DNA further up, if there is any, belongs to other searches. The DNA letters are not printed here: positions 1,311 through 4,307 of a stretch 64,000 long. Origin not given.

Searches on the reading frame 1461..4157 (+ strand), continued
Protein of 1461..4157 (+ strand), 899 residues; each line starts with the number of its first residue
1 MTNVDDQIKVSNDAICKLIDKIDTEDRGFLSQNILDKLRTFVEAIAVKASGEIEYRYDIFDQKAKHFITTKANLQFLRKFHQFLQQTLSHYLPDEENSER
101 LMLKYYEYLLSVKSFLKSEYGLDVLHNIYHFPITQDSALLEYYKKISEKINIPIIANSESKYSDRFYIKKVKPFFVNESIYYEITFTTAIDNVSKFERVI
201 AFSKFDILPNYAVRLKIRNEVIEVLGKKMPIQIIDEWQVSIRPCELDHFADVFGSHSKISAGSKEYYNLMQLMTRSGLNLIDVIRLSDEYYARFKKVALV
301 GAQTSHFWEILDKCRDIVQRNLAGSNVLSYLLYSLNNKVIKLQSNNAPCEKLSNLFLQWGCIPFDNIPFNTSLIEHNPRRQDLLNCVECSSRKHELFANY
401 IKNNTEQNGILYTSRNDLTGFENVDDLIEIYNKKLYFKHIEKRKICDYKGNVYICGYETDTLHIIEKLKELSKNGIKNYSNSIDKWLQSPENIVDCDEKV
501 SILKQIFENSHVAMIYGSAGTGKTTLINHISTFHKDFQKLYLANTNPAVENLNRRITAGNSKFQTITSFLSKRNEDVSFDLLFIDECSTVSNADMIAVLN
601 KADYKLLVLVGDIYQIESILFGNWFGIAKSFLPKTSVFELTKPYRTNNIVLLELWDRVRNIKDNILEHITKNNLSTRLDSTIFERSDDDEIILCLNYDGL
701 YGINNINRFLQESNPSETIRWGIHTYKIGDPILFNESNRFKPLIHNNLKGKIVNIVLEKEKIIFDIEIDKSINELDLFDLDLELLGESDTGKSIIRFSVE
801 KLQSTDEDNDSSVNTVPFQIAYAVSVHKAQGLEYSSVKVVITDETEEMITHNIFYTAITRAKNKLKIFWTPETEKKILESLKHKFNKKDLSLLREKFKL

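Call 11: search_protein_families(library=pfam, proteins=[L001:2771-2980:+, L001:2980-5319:+, L001:5339-8212:+, L001:8205-10001:+], max_evalue=0.01)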
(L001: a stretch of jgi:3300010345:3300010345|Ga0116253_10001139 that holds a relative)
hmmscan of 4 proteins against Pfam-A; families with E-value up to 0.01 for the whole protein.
L001:2771-2980:+ (70 aa): 7 families
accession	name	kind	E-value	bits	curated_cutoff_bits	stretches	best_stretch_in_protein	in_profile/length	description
PF01381.28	HTH_3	-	5.5e-17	62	23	1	9-64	1-55/55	Helix-turn-helix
PF13443.12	HTH_26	-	2.3e-14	53.8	22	1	8-66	1-59/63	Cro/C1-type HTH DNA-binding domain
PF12844.13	HTH_19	-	6e-11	42.5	30.2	1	6-67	1-61/64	Helix-turn-helix domain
PF13560.12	HTH_31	-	4.4e-07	30.5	27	1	6-63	3-60/64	Helix-turn-helix domain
PF13413.12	HTH_25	-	3.6e-05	23.9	24.6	1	10-62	3-60/62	Helix-turn-helix domain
PF04545.22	Sigma70_r4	-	0.00082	19.3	24.1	0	14-30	17-33/50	Sigma-70, region 4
PF08279.18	HTH_11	-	0.0041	17.4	25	0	11-33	8-31/55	HTH domain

L001:2980-5319:+ (780 aa): 8 families
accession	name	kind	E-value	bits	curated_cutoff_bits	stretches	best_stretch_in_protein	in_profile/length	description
PF04851.21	ResIII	-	7.2e-37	127.3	22.5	1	162-312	3-163/164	Type III restriction enzyme, res subunit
PF18766.7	SWI2_SNF2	-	2e-15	57.5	26.7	1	167-326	2-169/221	SWI2/SNF2 ATPase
PF08463.15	EcoEI_R_C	-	1.5e-13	51.6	24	1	617-777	1-160/163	EcoEI R protein C-terminal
PF00270.35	DEAD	-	3.8e-13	49.9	26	1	174-315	7-163/167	DEAD/DEAH box helicase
PF04313.20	HSDR_N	-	1.3e-07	32.1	25.1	1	49-107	126-192/198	Type I restriction enzyme R protein N terminus (HSDR_N)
PF00271.37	Helicase_C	-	5.3e-06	27.1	23.5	1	416-529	7-109/110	Helicase conserved C-terminal domain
PF13588.12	HSDR_N_2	-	8.6e-06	26.2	25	1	36-121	24-110/110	Type I restriction enzyme R protein N terminus (HSDR_N)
PF00176.29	SNF2-rel_dom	-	0.0006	19.4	24.9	0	190-287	25-136/290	SNF2-related domain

L001:5339-8212:+ (958 aa): 6 families
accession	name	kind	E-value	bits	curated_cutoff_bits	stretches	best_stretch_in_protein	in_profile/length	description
PF02384.22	N6_Mtase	-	6.5e-42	144.4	20.4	1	157-475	2-305/311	N-6 DNA Methylase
PF07669.17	Eco57I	-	1.4e-05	25.7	25.3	1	280-377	64-171/171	Eco57I restriction-modification methylase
PF10157.14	BORCS6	-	0.0008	20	35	1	478-559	6-87/101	BLOC-1-related complex sub-unit 6 C-terminal helix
PF01420.25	Methylase_S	-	0.00083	20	22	1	633-752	44-157/168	Type I restriction modification DNA specificity domain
PF13851.11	GAS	-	0.0016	18.3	32.3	1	481-549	28-95/200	Growth-arrest specific micro-tubule binding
PF20473.4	MmeI_Mtase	-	0.0095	15.6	27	0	201-260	19-80/259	MmeI, DNA-methyltransferase domain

L001:8205-10001:+ (599 aa): 8 families
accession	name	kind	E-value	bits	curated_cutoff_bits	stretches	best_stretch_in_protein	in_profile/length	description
PF13175.12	AAA_15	-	2.1e-40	140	32.1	2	103-310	177-373/374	AAA ATPase domain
PF13304.12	AAA_21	-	5.7e-21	76.3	27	1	26-311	1-303/304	AAA domain, putative AbiEii toxin, Type IV TA system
PF20469.4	OLD-like_TOPRIM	-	1.7e-20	73.7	23.2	1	375-440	1-67/67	Overcoming lysogenization defect protein-like, TOPRIM domain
PF02463.25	SMC_N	-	1e-11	45.2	40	1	3-313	2-204/220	RecF/RecN/SMC N terminal domain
PF13476.12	AAA_23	-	5.1e-11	44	27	1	6-167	2-174/201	AAA domain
PF11398.14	DUF2813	-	3.8e-08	33.6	21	1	252-319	269-333/372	Protein of unknown function (DUF2813)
PF13514.12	AAA_27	-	6.2e-05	23.1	22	1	1-48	1-50/206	AAA domain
PF13555.12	AAA_29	-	0.00057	20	27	1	6-48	4-46/61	P-loop containing region of AAA domain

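Call 14: find_homologous_proteins(query=window:1461-4157:+, max_evalue=1e-10)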
Query window:1461-4157:+ (899 aa): 3977 proteins with E <= 1e-10 among 8000 candidates; the best 120 are listed.
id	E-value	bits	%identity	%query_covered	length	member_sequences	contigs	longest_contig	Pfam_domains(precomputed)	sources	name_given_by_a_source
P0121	0.0e+0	1948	96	100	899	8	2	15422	PF13538.13,PF13086.13,PF01443.25,PF13604.13,PF13245.13,PF09848.16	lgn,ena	-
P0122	0.0e+0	1382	69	100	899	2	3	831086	PF13538.13,PF13086.13,PF01443.25,PF13604.13,PF13245.13,PF09848.16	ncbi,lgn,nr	ncbi:MAG: AAA family ATPase [Candidatus Magasanikbacteria bacterium]|nr:AAA family ATPase [Candidatu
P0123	0.0e+0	1371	68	100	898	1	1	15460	PF13538.13,PF13086.13,PF01443.25,PF13604.13,PF13245.13,PF09848.16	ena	-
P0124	0.0e+0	1358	68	100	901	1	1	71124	PF13538.13,PF13086.13,PF01443.25,PF13604.13,PF13245.13,PF09848.16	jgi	jgi:hypothetical protein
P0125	0.0e+0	1336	66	100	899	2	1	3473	PF13538.13,PF13086.13,PF01443.25,PF13604.13,PF13245.13,PF09848.16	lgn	-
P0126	0.0e+0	1332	67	100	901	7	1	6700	PF13538.13,PF13086.13,PF01443.25,PF13604.13,PF13245.13,PF09848.16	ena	-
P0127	0.0e+0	1327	67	100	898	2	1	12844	PF13538.13,PF13086.13,PF01443.25,PF13604.13,PF13245.13,PF09848.16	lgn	-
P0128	0.0e+0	1327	66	100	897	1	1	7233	PF13538.13,PF13086.13,PF01443.25,PF13604.13,PF13245.13,PF09848.16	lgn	-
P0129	0.0e+0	1323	65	100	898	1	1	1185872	PF13538.13,PF13086.13,PF13479.13,PF01443.25,PF13604.13,PF13245.13,PF09848.16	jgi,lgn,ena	-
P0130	0.0e+0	1312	66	100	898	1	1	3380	PF13538.13,PF13086.13,PF01443.25,PF13604.13,PF13361.13,PF13245.13,PF09848.16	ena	-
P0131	0.0e+0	1311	65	100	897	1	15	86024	PF13538.13,PF13086.13,PF01443.25,PF13604.13,PF13361.13,PF13245.13,PF09848.16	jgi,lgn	jgi:hypothetical protein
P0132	0.0e+0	1310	66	100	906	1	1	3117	PF13538.13,PF13086.13,PF01443.25,PF13604.13,PF13245.13,PF09848.16,PF01637.25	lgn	-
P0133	0.0e+0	1305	66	100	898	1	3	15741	PF13538.13,PF13086.13,PF01443.25,PF13604.13,PF13245.13,PF09848.16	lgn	-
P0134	0.0e+0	1303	64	100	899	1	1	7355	PF13538.13,PF13086.13,PF01443.25,PF13604.13,PF13245.13,PF09848.16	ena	-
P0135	0.0e+0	1302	66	100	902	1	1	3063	PF13538.13,PF13086.13,PF01443.25,PF13604.13,PF13245.13,PF09848.16,PF01637.25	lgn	-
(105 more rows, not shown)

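Call 17: find_related_loci(query=A1, collection=genome_contigs, flank=10000)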
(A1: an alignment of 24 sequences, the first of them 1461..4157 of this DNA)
Query A1 (899 aa) in genome_contigs; peptide patterns used: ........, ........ (x = any residue, [..] = any of these).
599 stretches matched a pattern (row limit reached: there are more); 596 encode a relative of the query (tblastn E <= 1e-3); the best 80 are kept; 80 distinct loci.
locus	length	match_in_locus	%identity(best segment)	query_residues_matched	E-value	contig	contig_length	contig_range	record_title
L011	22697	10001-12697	69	1-899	0e+0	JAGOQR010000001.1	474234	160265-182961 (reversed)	MAG: Candidatus Magasanikiibacteriota bacterium isolate Gw_Bodden_bin_243 Gw_Bodden_16_length_474234_cov_13.975457, whol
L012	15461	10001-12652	65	1-882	0e+0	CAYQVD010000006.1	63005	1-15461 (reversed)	MAG TPA_asm: uncultured Bdellovibrionales bacterium isolate SRP191223_co1_93 genome assembly, contig: NODE_255_length_63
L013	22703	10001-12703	61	1-899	0e+0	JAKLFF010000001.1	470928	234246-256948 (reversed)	MAG: Patescibacteria group bacterium isolate RA.bin150 RA.bin150_1, whole genome shotgun sequence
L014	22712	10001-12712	61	1-899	0e+0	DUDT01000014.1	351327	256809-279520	MAG TPA_asm: Candidatus Melainabacteria bacterium isolate LMEP_6097 2582596408, whole genome shotgun sequence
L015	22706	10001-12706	61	1-899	0e+0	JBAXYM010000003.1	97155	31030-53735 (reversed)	MAG: Patescibacteria group bacterium isolate SO_2016_CLC_T1_18 scaffold00032_PH3_Jul14_2016, whole genome shotgun sequen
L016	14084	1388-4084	61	1-899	0e+0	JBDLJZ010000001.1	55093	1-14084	MAG: Nanoarchaeota archaeon isolate MAG119 MAG119_1, whole genome shotgun sequence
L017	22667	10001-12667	64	4-890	0e+0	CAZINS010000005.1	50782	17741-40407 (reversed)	MAG TPA_asm: uncultured Gammaproteobacteria bacterium isolate binchicken_co22_135 genome assembly, contig: NODE_717_leng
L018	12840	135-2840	61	1-899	0e+0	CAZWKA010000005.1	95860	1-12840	MAG TPA_asm: uncultured Gammaproteobacteria bacterium isolate SRP286056_co1_500 genome assembly, contig: NODE_167_length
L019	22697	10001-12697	59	1-896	0e+0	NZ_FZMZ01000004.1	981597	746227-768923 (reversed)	Virgibacillus ndiopensis strain Marseille-P3835, whole genome shotgun sequence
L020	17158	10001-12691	59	4-899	0e+0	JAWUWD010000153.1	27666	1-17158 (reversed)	MAG: Cyclobacteriaceae bacterium isolate HBSea_ice_MAG252 BAT.252_173281_flag=1_multi=7.0000_len=27666, whole genome sho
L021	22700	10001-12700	58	1-899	0e+0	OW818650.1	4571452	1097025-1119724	metagenome genome assembly, chromosome: 1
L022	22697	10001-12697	58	1-898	0e+0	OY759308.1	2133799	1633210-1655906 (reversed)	MAG: Desulfobacterales bacterium isolate 4b48c405-a8b0-44ce-a896-9916d3c4254b genome assembly, chromosome: 1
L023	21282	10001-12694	58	1-896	0e+0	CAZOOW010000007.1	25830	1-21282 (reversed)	MAG TPA_asm: uncultured Candidatus Saccharibacteria bacterium isolate SRP300315_co1_58 genome assembly, contig: NODE_961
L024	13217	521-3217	57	1-897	0e+0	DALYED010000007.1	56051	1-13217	MAG TPA_asm: Candidatus Paceibacterota bacterium isolate CTOTU14244 NODE_94_length_56051_cov_4.031020, whole genome shot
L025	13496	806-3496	58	1-897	0e+0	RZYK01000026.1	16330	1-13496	MAG: Epsilonproteobacteria bacterium isolate INTA.AUR.011 contig-100_1528, whole genome shotgun sequence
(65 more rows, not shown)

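Call 26: find_homologous_proteins(query=L001:8205-10001:+, max_evalue=1e-10)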
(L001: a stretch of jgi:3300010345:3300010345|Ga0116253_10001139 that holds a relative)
Query L001:8205-10001:+ (599 aa): 517 proteins with E <= 1e-10 among 8000 candidates; the best 120 are listed.
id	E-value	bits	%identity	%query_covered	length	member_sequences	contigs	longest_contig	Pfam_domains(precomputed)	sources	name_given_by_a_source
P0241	0.0e+0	1340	100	100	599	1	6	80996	PF20469.5,PF11398.15,PF13175.13,PF13476.13,PF02463.26,PF13304.13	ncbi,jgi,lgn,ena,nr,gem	ncbi:MAG TPA: AAA family ATPase [Candidatus Dojkabacteria bacterium]|nr:AAA family ATPase [Candidatu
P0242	0.0e+0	1088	81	98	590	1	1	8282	PF20469.5,PF11398.15,PF13175.13,PF13476.13,PF02463.26,PF13304.13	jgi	-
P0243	0.0e+0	1074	82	95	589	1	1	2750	PF20469.5,PF11398.15,PF13175.13,PF13476.13,PF02463.26,PF13304.13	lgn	-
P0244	0.0e+0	1031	81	95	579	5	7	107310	PF20469.5,PF11398.15,PF13175.13,PF13476.13,PF02463.26,PF13304.13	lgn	-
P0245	0.0e+0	1028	79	98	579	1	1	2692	PF20469.5,PF11398.15,PF13175.13,PF13476.13,PF02463.26,PF13304.13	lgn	-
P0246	0.0e+0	1026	78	98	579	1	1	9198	PF20469.5,PF11398.15,PF13175.13,PF13476.13,PF02463.26,PF13304.13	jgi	-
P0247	6.3e-267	905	69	98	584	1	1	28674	PF20469.5,PF11398.15,PF13175.13,PF13476.13,PF02463.26,PF13304.13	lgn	-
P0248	4.3e-246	836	63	100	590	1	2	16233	PF20469.5,PF11398.15,PF13175.13,PF13476.13,PF02463.26,PF13304.13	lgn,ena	-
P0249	9.0e-230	782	61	100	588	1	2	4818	PF20469.5,PF11398.15,PF13514.13,PF13175.13,PF13476.13,PF02463.26,PF13304.13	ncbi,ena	-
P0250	8.3e-214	730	59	95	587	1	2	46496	PF20469.5,PF11398.15,PF13514.13,PF13175.13,PF13476.13,PF02463.26,PF13304.13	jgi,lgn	jgi:putative ATP-dependent endonuclease of OLD family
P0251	3.8e-210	717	59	98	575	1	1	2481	PF20469.5,PF11398.15,PF13175.13,PF13476.13,PF02463.26,PF13304.13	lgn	-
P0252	7.0e-208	710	57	98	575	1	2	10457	PF20469.5,PF11398.15,PF13514.13,PF13175.13,PF13476.13,PF02463.26,PF13304.13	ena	-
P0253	1.0e-206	706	59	94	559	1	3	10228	PF20469.5,PF11398.15,PF13514.13,PF13175.13,PF13476.13,PF02463.26,PF13304.13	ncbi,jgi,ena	jgi:putative ATP-dependent endonuclease of OLD family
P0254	4.2e-202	691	58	94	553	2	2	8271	PF20469.5,PF11398.15,PF13514.13,PF13175.13,PF13476.13,PF02463.26,PF13304.13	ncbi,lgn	-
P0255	7.9e-202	690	58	94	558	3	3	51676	PF20469.5,PF11398.15,PF13514.13,PF13175.13,PF13476.13,PF02463.26,PF13304.13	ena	-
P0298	1.5e-187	643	58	94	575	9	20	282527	PF20469.5,PF11398.15,PF13514.13,PF13175.13,PF13476.13,PF02463.26,PF13304.13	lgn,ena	-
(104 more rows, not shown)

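Call 28: find_encoding_contigs(protein=P0244, flank=8000, max_places=2)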
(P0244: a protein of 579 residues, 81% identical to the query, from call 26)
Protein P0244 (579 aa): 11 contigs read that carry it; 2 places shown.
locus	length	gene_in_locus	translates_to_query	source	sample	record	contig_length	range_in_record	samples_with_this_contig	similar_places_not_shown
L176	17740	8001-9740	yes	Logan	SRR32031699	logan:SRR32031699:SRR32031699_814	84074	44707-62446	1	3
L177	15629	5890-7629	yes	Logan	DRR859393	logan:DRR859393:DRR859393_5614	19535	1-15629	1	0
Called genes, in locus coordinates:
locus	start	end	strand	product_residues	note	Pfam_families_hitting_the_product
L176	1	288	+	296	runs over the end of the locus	PF13814:Replic_Relax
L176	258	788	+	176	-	PF04203:Sortase (weak)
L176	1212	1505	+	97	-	PF11171:DUF2958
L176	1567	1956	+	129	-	-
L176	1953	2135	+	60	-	-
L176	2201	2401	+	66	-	-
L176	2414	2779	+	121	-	PF24250:HVO_2718 (weak), PF12844:HTH_19, PF13560:HTH_31 (weak), PF01381:HTH_3, PF13443:HTH_26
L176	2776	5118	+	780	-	PF04313:HSDR_N (weak), PF13588:HSDR_N_2 (weak), PF00270:DEAD, PF04851:ResIII, PF18766:SWI2_SNF2, PF00271:Helicase_C (faint), PF08463:EcoEI_R_C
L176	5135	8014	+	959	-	PF01420:Methylase_S (faint), PF02384:N6_Mtase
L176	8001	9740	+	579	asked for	PF02463:SMC_N, PF11398:DUF2813 (faint), PF13175:AAA_15, PF13476:AAA_23, PF13304:AAA_21, PF13175:AAA_15, PF20469:OLD-like_TOPRIM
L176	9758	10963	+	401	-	PF09903:DUF2130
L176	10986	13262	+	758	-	PF03235:GmrSD_N, PF04326:SLFN_AlbA_2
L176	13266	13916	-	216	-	PF01726:LexA_DNA_bind, PF00717:Peptidase_S24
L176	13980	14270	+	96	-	PF09954:DUF2188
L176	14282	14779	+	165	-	-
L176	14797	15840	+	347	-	PF18144:SMODS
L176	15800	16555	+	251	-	-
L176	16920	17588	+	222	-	PF00702:Hydrolase, PF12710:HAD, PF13419:HAD_2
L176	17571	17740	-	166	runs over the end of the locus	PF01988:VIT1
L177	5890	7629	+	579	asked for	PF02463:SMC_N, PF11398:DUF2813 (faint), PF13175:AAA_15, PF13476:AAA_23, PF13304:AAA_21, PF13175:AAA_15, PF20469:OLD-like_TOPRIM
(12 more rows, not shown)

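Call 29: find_encoding_contigs(protein=P0250, flank=8000, max_places=2)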
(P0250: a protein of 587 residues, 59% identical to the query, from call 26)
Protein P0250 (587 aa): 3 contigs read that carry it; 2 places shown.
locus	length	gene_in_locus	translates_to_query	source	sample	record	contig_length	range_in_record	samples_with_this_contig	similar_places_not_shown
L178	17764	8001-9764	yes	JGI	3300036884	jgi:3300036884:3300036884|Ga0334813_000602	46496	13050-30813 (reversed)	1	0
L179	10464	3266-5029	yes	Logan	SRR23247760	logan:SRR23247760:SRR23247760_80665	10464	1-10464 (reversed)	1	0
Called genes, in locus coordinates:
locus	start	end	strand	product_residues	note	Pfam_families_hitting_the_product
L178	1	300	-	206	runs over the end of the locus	PF01551:Peptidase_M23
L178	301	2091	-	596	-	PF01935:DUF87, PF19044:P-loop_TraG, PF12846:AAA_10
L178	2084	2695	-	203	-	PF26593:TraC-like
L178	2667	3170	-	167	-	PF12666:PrgI (weak)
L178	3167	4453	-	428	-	PF18895:T4SS_pilin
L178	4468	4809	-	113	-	PF04956:TrbC, PF18895:T4SS_pilin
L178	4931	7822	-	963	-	PF20465:MmeI_hel, PF20473:MmeI_Mtase, PF07669:Eco57I, PF20466:MmeI_TRD (weak)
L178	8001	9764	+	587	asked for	PF02463:SMC_N, PF11398:DUF2813 (faint), PF13175:AAA_15, PF13476:AAA_23, PF13514:AAA_27 (weak), PF13304:AAA_21, PF13175:AAA_15, PF20469:OLD-like_TOPRIM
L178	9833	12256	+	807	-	PF03235:GmrSD_N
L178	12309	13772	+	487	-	PF11074:DUF2779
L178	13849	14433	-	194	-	-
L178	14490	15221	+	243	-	-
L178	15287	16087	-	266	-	-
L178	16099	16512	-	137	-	-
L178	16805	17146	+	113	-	PF11171:DUF2958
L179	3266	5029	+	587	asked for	PF02463:SMC_N, PF11398:DUF2813 (faint), PF13175:AAA_15, PF13476:AAA_23, PF13514:AAA_27 (weak), PF13304:AAA_21, PF13175:AAA_15, PF20469:OLD-like_TOPRIM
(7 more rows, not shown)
